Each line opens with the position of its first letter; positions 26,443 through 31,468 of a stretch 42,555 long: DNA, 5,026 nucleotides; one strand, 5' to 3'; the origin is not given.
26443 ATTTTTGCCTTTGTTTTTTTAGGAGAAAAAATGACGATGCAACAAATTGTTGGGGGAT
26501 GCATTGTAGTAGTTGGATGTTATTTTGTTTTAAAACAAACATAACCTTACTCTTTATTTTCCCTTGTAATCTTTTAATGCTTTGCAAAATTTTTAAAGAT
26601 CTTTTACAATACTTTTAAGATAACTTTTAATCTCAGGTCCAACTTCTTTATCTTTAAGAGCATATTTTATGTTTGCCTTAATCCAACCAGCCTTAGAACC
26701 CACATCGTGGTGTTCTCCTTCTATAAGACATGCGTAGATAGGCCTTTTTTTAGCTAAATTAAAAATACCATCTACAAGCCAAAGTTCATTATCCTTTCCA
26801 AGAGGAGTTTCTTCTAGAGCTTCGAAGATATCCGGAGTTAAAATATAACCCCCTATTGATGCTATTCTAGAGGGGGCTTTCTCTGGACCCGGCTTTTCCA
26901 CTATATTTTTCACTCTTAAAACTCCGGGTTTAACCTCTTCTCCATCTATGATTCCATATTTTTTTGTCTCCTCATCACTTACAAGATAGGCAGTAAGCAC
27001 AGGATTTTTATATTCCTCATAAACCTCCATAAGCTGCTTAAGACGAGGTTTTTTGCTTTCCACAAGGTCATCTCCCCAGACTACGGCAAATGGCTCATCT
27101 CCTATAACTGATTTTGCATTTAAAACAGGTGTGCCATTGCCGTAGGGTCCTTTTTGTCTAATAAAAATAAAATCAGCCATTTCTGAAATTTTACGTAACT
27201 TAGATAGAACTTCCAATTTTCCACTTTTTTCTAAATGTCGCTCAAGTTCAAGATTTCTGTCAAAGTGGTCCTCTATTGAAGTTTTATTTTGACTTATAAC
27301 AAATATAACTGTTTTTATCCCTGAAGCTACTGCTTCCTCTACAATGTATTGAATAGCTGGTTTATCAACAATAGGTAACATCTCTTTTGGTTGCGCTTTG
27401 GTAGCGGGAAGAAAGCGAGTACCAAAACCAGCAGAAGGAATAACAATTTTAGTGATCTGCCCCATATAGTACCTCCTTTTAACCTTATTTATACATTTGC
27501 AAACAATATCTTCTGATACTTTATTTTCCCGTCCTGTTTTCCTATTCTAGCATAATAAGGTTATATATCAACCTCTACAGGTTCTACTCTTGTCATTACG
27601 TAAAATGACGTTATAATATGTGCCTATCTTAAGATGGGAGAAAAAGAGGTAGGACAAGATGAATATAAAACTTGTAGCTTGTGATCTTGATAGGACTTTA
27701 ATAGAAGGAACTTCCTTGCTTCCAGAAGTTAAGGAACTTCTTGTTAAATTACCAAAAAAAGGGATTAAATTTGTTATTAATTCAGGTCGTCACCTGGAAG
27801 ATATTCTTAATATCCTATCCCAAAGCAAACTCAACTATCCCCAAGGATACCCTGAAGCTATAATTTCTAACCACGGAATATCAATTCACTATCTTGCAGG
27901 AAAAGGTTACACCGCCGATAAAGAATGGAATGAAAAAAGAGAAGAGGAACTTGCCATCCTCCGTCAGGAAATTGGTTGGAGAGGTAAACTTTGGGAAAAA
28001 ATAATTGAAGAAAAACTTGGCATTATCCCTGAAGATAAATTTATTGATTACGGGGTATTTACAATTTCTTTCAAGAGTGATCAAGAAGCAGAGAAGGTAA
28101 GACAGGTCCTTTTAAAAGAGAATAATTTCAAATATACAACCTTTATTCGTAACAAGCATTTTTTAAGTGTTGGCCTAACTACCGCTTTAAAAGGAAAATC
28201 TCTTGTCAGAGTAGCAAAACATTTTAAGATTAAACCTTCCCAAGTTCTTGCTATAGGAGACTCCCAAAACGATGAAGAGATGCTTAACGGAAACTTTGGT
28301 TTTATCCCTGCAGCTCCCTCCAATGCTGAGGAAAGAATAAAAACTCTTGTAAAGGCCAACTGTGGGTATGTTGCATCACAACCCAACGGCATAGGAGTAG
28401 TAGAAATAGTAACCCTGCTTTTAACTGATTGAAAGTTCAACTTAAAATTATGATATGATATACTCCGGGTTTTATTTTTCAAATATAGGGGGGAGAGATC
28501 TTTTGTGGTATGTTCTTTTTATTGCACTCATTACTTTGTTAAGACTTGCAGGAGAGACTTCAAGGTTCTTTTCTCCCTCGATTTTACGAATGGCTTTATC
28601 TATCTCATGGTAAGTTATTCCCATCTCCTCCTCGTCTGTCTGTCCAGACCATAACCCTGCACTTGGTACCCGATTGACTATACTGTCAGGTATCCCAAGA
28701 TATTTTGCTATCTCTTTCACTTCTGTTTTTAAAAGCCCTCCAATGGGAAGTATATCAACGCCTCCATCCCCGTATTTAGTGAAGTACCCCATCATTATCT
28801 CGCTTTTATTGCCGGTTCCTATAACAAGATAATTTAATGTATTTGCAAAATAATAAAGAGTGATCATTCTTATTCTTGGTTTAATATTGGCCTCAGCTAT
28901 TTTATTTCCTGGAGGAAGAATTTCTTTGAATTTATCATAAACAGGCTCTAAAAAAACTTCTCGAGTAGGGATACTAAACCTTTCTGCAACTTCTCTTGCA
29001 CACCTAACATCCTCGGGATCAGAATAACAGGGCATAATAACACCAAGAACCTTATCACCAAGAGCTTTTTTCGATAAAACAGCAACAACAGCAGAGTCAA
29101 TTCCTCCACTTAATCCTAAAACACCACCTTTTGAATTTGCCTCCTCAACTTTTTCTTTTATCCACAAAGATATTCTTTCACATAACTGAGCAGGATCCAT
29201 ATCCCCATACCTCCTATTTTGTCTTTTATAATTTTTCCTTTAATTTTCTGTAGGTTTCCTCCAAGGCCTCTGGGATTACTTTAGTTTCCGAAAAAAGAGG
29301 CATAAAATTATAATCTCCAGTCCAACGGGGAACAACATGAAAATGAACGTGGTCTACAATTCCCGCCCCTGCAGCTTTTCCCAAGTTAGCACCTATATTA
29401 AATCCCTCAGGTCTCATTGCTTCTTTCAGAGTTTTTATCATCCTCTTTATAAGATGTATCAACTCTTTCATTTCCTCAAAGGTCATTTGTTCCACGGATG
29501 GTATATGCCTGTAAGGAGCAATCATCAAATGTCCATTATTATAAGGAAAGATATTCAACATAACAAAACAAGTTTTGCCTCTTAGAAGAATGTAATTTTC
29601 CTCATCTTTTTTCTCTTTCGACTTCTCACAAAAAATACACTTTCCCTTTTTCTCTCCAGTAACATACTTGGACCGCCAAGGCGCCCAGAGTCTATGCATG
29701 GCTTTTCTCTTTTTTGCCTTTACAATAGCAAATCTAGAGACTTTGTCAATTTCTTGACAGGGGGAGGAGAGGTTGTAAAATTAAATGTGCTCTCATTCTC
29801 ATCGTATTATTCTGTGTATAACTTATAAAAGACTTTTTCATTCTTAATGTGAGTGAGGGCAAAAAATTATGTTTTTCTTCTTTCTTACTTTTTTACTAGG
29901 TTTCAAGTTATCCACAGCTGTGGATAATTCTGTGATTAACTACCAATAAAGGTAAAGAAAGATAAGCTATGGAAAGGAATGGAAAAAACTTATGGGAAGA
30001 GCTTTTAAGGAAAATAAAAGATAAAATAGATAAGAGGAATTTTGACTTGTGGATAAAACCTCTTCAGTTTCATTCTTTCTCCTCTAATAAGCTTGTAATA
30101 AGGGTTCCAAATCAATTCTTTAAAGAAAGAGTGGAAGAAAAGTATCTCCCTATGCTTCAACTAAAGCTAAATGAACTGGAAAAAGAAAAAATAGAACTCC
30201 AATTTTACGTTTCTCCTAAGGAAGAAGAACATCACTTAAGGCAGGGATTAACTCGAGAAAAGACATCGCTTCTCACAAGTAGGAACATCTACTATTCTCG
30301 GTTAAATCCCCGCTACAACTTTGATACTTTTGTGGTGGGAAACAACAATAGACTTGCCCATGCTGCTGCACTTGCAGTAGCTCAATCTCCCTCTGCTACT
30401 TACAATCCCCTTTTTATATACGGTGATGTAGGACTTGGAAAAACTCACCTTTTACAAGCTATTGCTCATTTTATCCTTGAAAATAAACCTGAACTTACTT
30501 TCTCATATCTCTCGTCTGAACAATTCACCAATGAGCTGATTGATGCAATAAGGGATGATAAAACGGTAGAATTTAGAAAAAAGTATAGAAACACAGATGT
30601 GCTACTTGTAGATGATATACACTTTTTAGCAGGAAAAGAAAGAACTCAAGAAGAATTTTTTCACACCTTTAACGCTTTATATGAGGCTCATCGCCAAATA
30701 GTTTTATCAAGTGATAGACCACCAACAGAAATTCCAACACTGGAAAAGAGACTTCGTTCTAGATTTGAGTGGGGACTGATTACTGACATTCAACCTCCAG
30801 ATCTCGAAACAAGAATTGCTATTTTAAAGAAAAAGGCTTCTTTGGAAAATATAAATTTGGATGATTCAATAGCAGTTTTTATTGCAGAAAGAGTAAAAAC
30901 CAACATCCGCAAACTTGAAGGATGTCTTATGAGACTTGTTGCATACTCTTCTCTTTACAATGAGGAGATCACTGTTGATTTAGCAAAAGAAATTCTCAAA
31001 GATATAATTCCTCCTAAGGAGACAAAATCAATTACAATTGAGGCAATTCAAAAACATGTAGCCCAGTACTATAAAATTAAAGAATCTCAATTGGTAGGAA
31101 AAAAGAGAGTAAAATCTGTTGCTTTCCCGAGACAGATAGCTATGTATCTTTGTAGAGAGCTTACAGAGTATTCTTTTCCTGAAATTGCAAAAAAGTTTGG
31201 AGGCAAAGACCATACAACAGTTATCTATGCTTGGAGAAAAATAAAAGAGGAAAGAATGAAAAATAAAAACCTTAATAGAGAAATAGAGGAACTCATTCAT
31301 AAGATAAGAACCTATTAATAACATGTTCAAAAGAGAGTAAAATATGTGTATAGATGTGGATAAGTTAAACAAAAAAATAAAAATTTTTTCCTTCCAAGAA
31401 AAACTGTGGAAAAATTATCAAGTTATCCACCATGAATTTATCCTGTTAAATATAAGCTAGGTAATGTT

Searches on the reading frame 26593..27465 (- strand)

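Call 12: search_protein_families(library=pfam, proteins=[window:26593-27465:-], max_evalue=0.00001)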
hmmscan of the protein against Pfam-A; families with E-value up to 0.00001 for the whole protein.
window:26593-27465:- (290 aa): 1 family
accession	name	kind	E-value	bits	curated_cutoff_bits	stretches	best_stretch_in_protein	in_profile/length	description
PF00483.29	NTP_transferase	-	2e-27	96.8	21.2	1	8-268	3-242/245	Nucleotidyl transferase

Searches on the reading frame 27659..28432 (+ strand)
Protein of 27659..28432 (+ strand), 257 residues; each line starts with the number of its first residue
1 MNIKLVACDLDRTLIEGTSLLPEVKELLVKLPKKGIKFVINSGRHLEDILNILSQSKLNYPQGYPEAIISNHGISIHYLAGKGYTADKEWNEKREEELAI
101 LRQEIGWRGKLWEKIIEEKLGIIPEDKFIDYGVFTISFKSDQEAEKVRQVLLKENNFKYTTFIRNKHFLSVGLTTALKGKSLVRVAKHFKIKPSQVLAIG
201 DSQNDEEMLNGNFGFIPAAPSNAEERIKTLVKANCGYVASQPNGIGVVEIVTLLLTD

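Call 12: search_protein_families(library=pfam, proteins=[window:27659-28432:+], max_evalue=0.00001)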
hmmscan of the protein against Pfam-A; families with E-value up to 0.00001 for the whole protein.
window:27659-28432:+ (257 aa): 3 families
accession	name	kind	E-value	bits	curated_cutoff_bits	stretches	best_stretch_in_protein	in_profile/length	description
PF08282.18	Hydrolase_3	-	5.8e-22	79.1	20.9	2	137-236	147-244/255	haloacid dehalogenase-like hydrolase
PF05116.19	S6PP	-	1e-19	71.6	20.3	1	4-249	3-240/247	Sucrose-6F-phosphate phosphohydrolase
PF00702.32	Hydrolase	-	2.5e-08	35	26.4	1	3-209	1-187/191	haloacid dehalogenase-like hydrolase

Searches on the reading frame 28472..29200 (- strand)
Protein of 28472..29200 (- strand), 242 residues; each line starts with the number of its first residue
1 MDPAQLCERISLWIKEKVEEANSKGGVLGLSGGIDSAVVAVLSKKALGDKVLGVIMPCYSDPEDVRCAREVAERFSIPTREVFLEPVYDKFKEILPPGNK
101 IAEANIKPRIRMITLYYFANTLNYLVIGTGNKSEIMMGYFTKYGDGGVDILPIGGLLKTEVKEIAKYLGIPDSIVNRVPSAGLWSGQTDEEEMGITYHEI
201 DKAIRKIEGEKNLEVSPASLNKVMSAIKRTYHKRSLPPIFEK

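Call 12: search_protein_families(library=pfam, proteins=[window:28472-29200:-], max_evalue=0.00001)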
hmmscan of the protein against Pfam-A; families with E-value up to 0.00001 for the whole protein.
window:28472-29200:- (242 aa): 2 families
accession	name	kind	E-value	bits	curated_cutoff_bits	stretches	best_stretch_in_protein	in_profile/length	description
PF02540.23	NAD_synthase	-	3.7e-79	265.7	21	1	7-237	2-242/242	NAD synthase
PF03054.22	tRNA_Me_trans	-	6.1e-07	29.7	20.6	0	28-85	5-73/202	tRNA methyl transferase HUP domain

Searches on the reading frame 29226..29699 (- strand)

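Call 12: search_protein_families(library=pfam, proteins=[window:29226-29699:-], max_evalue=0.00001)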
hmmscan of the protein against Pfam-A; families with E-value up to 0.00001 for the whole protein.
window:29226-29699:- (157 aa): 3 families
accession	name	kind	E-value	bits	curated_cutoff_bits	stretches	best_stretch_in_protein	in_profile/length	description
PF01230.28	HIT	-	2.3e-17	63.9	21.5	1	35-125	6-95/98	HIT domain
PF11969.13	DcpS_C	-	4.3e-09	37.3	24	1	20-123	1-100/114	Scavenger mRNA decapping enzyme C-term binding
PF04677.20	CwfJ_C_1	-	8.6e-06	26.1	21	1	17-88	10-79/122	Protein similar to CwfJ C-terminus 1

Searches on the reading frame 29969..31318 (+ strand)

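Call 49: search_protein_families(library=pfam, proteins=[window:29969-31318:+], max_evalue=0.00001)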
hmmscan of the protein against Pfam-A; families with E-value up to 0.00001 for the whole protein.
window:29969-31318:+ (449 aa): 6 families
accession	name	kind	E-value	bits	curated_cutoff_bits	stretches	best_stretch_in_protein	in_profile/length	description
PF00308.24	Bac_DnaA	-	1.4e-73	246.8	23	1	112-273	1-162/162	Bacterial DnaA ATPAse domain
PF08299.17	Bac_DnaA_C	-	6.7e-31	106.6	31.5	1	357-425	1-69/69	Bacterial dnaA protein helix-turn-helix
PF11638.13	DnaA_N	-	2.3e-15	56.5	24.6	1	7-64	2-60/65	DnaA N-terminal domain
PF01695.23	IstB_IS21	-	3.1e-07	30.6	24.1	1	148-251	95-195/238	IstB-like ATP binding protein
PF00004.35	AAA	-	1.7e-06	28.9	21.2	1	149-263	2-124/131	ATPase family associated with various cellular activities (AAA)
PF22688.2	Hda_lid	-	6.7e-06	26.4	27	0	281-343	3-65/65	Hda, lid domain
